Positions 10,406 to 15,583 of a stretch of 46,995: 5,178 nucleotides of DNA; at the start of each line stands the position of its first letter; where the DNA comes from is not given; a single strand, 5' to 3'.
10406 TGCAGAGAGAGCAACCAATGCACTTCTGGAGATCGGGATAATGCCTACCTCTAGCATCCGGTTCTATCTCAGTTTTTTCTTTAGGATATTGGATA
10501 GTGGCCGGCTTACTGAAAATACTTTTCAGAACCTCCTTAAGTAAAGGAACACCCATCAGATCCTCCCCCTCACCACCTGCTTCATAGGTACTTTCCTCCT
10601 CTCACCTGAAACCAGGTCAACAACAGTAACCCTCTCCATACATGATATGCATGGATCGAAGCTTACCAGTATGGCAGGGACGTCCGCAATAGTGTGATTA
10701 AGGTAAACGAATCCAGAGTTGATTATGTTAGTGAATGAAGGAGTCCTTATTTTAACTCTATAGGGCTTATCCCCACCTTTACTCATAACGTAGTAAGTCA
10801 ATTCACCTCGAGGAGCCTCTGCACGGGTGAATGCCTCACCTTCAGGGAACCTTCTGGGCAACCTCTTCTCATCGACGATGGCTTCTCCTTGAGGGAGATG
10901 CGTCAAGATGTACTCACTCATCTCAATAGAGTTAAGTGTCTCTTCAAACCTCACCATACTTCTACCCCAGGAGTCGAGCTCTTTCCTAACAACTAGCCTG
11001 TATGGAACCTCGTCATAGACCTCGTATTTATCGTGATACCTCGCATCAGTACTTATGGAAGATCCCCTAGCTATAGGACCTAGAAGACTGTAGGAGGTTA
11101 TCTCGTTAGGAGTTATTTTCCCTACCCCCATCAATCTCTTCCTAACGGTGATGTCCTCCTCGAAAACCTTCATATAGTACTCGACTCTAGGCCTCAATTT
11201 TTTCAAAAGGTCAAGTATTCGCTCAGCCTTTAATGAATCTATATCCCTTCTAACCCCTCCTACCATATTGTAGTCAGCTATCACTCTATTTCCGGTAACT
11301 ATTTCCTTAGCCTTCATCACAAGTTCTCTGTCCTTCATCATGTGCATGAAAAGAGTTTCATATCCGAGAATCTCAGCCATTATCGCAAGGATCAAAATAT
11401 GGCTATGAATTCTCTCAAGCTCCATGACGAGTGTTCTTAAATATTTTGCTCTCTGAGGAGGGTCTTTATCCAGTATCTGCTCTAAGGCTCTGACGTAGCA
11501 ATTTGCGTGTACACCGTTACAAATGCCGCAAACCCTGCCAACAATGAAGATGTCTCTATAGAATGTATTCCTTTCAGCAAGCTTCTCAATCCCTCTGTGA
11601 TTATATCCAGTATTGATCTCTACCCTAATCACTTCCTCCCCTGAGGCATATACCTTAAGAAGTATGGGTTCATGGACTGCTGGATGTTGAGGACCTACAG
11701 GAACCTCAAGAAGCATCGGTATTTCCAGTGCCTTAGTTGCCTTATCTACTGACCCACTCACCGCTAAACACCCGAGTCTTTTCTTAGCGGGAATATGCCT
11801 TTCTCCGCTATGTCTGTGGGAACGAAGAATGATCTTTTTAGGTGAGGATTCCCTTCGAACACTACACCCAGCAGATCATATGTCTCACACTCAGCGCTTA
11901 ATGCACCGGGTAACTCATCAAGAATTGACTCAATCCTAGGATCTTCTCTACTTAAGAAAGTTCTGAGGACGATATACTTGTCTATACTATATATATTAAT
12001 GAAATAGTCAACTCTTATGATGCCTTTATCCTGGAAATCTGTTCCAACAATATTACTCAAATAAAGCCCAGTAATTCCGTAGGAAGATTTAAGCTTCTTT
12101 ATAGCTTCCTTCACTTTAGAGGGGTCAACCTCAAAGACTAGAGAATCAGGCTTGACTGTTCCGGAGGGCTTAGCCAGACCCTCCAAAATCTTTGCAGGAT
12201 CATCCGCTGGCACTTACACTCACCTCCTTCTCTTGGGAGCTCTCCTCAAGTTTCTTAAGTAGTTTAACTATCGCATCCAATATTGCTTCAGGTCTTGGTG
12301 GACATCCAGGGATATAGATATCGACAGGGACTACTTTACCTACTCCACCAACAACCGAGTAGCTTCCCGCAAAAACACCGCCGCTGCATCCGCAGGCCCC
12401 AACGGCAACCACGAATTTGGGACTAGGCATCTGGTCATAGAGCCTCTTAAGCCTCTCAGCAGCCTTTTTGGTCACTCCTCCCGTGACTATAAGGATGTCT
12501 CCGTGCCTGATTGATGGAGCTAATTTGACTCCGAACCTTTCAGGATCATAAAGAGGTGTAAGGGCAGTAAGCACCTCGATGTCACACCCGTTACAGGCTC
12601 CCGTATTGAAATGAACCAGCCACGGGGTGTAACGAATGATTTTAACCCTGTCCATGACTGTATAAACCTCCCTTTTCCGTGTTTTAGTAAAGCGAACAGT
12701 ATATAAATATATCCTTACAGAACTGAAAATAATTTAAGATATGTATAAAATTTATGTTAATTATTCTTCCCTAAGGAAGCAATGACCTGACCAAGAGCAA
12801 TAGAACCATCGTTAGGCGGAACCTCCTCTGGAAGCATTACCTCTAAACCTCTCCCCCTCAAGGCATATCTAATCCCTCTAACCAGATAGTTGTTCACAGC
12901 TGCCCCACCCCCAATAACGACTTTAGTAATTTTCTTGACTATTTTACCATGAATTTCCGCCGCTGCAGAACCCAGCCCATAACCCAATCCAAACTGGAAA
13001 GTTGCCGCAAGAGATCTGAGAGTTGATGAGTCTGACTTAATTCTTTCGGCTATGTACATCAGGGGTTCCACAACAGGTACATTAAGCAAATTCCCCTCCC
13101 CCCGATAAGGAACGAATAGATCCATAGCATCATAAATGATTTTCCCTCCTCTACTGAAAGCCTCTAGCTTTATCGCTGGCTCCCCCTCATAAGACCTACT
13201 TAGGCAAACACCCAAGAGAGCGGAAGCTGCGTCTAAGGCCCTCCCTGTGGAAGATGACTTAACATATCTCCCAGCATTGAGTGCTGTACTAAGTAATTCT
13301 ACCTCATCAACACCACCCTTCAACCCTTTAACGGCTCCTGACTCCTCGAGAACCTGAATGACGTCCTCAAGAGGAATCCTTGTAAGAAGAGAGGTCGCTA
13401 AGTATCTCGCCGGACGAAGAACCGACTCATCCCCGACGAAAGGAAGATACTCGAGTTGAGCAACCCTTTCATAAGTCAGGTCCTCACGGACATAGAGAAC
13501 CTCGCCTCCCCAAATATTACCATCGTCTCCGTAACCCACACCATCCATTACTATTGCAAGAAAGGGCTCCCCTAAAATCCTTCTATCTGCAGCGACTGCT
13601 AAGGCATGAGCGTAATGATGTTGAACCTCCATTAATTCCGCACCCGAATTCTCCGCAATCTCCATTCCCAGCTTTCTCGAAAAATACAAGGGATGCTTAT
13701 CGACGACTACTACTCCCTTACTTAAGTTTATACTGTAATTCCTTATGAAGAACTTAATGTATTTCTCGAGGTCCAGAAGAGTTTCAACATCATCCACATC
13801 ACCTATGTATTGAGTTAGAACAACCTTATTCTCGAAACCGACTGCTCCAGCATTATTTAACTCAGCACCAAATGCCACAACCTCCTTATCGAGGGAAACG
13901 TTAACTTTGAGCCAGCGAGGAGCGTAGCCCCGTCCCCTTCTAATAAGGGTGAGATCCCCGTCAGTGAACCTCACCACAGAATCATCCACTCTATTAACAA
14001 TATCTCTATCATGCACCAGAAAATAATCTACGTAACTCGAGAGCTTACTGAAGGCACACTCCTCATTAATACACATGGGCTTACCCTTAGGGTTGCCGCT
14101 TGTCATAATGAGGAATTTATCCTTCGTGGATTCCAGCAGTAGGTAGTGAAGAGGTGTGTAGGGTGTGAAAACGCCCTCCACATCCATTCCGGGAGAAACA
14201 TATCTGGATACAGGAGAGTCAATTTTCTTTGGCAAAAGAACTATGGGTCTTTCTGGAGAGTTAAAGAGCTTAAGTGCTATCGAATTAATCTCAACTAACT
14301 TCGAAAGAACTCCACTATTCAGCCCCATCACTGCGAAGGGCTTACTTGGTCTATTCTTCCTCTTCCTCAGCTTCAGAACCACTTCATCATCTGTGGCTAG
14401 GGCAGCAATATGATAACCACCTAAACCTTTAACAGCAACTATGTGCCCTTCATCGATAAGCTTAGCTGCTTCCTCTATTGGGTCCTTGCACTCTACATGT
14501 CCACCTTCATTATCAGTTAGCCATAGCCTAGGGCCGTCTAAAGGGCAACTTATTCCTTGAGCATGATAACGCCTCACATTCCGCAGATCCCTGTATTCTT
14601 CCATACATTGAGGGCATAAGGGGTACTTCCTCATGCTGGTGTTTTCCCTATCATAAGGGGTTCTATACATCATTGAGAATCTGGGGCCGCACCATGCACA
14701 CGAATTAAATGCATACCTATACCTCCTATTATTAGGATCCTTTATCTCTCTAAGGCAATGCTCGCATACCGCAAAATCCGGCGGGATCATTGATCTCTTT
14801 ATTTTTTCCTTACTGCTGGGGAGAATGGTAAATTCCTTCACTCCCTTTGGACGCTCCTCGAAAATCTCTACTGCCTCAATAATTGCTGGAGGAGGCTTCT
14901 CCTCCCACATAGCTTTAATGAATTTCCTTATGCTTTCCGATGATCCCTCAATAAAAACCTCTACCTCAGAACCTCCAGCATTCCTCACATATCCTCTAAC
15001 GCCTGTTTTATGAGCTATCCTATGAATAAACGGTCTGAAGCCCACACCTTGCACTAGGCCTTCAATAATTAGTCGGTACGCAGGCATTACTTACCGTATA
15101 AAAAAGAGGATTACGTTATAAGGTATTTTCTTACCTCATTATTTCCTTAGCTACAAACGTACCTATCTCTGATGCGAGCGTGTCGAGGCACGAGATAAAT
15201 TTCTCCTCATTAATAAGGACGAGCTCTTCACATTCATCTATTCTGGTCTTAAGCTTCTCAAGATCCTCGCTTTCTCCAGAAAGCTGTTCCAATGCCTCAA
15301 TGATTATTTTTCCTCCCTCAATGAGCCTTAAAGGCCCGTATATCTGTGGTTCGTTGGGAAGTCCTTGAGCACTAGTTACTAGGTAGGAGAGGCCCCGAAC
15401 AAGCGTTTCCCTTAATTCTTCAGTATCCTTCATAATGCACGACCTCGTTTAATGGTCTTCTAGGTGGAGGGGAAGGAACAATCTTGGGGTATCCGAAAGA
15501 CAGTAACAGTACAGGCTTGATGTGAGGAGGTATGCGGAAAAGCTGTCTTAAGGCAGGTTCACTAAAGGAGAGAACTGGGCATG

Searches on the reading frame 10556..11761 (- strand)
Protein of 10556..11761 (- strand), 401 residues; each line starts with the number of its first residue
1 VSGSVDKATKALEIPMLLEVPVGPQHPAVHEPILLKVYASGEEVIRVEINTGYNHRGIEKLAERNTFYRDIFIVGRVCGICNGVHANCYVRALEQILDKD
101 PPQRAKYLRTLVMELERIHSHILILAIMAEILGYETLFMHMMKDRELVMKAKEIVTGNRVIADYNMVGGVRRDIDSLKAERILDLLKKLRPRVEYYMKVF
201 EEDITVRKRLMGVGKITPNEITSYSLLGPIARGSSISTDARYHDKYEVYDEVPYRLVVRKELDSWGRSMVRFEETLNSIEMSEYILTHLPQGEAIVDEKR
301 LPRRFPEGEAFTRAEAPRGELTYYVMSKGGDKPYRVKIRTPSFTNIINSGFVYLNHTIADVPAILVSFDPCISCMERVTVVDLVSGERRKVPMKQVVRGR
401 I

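Call 44: search_protein_families(library=ncbifam, proteins=[window:10556-11761:-], max_evalue=0.01)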
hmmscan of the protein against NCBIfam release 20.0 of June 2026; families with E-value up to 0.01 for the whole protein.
window:10556-11761:- (401 aa): 15 families
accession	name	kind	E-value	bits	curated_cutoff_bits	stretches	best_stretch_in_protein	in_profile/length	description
NF004739.1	PRK06075.1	equivalog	1.3e-93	313.8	360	2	19-301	2-284/384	NADH-quinone oxidoreductase subunit D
NF040602.1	F420_dehyd_FpoD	exception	5.3e-84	282.4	600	1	20-377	10-372/372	F420H2 dehydrogenase subunit FpoD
TIGR01962.1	NuoD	equivalog_domain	5.6e-78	262.5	459.35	2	20-300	5-285/386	NADH dehydrogenase (quinone) subunit D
NF008974.0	PRK12322.1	equivalog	8.6e-70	235.5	522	1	19-372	8-361/366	NADH-quinone oxidoreductase subunit D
NF009808.0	PRK13292.1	equivalog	3.5e-62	210.4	1156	2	21-300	411-690/791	NADH-quinone oxidoreductase subunit B/C/D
NF005649.0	PRK07415.1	equivalog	6.2e-60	203.3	583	2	20-294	13-288/394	NAD(P)H-quinone oxidoreductase subunit H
NF008728.0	PRK11742.1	equivalog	2.3e-52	178.2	840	2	21-298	218-495/598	NADH-quinone oxidoreductase subunit C/D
TIGR03295.1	frhA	equivalog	8.3e-20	71.1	392.5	1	55-205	40-201/412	coenzyme F420 hydrogenase subunit alpha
NF033181.1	NiFeSe_hydrog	equivalog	2.1e-13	50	600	1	50-125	32-107/507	nickel-dependent hydrogenase large subunit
NF045518.1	H2_NiFeSe_large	exception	8.8e-13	47.9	780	2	51-125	33-107/485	NiFeSe hydrogenase large subunit HysA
NF007778.0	PRK10467.1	equivalog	1.4e-12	46.8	969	1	50-124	33-107/567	hydrogenase 2 large subunit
NF040828.1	sulfhyd_ShyA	equivalog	8.4e-08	31.5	700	1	56-160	38-145/415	NAD(P)-dependent hydrogenase/sulfhydrogenase 2 subunit alpha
NF007550.0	PRK10170.1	equivalog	4e-07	28.8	1101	1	39-128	37-126/597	Ni/Fe-hydrogenase large subunit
NF040832.1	sulfhyd_HydA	equivalog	3.5e-06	26.4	880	1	42-201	26-197/426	NADPH-dependent hydrogenase/sulfhydrogenase 1 subunit alpha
NF041785.2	VhuA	equivalog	5.2e-06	25.3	800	1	72-128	55-111/418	F420-non-reducing hydrogenase Vhu subunit A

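Call 53: search_solved_structures(query=window:10556-11761:-, max_evalue=1e-20, show_alignments=1)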
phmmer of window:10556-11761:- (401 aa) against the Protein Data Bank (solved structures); distinct sequences matched with E-value up to 1e-20: 54.
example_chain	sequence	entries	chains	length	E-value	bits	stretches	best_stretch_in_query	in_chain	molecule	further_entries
6cfw_L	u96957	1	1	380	4.5e-67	229.9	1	17-377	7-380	Membrane-bound hydrogenase subunit alpha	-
7z0s_E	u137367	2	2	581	1.2e-64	221.9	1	20-398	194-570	Formate hydrogenlyase subunit 5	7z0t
6u8y_L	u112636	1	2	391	8.6e-52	179.6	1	19-373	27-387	NADH dehydrogenase subunit D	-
2fug_4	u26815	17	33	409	1.8e-51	178.5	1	17-293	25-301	NADH-quinone oxidoreductase chain 4 | NADH-QUINONE OXIDOREDUCTASE SUBUNIT 4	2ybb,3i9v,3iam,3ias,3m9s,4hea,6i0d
7q5y_B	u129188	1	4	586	2.6e-51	178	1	19-289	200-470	NADH-quinone oxidoreductase subunit C/D 2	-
6g2j_D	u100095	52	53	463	2e-49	171.8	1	20-301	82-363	NADH dehydrogenase [ubiquinone] iron-sulfur protein 2, mitochondrial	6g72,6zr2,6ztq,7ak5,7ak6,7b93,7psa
8ba0_D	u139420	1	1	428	3e-49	171.3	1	18-301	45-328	Complex I-49kD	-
8b9z_D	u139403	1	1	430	3e-49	171.2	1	18-301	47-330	Complex I-49kD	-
5lnk_4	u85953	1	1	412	3.3e-49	171.1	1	19-301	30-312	Mitochondrial complex I, 49 kDa subunit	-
6q9b_S2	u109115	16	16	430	3.9e-49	170.8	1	19-301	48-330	NADH:ubiquinone oxidoreductase core subunit S2,NADH:ubiquinone oxidoreductase core subunit | NDUFS2 | NDUFB11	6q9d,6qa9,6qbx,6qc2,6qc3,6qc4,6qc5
8esw_S2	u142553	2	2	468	4.3e-49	170.7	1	18-301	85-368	Complex I-49kD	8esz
7dgq_B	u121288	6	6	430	5.4e-49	170.4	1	19-301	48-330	NADH dehydrogenase [ubiquinone] iron-sulfur protein 2, mitochondrial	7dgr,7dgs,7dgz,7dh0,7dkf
6zk9_4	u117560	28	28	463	5.4e-49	170.4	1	19-301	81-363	Mitochondrial complex I, 49 kDa subunit | Mitochondrial complex I, ND4L subunit | Complex I-49kD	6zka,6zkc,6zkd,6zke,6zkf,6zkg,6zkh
7vb7_Q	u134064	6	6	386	9.4e-49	169.6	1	20-301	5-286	NADH dehydrogenase [ubiquinone] iron-sulfur protein 2, mitochondrial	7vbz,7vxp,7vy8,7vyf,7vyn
5lc5_D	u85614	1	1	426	9.9e-49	169.5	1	19-301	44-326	NADH dehydrogenase [ubiquinone] iron-sulfur protein 2, mitochondrial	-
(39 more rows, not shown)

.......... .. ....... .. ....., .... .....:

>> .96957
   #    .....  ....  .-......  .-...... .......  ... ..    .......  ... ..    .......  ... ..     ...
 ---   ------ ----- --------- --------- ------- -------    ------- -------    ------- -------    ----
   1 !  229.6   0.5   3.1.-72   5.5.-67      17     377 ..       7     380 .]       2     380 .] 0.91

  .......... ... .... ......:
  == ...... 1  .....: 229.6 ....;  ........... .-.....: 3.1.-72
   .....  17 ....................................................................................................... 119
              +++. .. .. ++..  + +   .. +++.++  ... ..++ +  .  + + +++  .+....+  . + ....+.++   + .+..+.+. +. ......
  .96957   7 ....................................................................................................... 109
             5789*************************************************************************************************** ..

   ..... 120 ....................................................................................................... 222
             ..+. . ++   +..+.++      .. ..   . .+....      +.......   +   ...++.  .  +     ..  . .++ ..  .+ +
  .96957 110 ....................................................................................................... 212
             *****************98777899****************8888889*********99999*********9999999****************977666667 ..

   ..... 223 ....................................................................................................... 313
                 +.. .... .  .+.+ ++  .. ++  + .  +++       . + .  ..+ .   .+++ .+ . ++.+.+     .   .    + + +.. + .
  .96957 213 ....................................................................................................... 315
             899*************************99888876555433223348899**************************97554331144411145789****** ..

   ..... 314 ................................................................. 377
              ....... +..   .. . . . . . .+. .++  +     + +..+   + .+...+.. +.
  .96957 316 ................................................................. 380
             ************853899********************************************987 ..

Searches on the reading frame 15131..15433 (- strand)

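Call 72: search_protein_families(library=pfam, proteins=[window:15131-15433:-], max_evalue=0.0001)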
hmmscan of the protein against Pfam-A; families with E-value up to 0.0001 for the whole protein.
window:15131-15433:- (100 aa): 1 family
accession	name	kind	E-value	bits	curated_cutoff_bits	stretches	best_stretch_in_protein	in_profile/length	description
PF19585.4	DUF6092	-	4.1e-20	72.3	28.7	1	11-90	3-82/86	Family of unknown function (DUF6092)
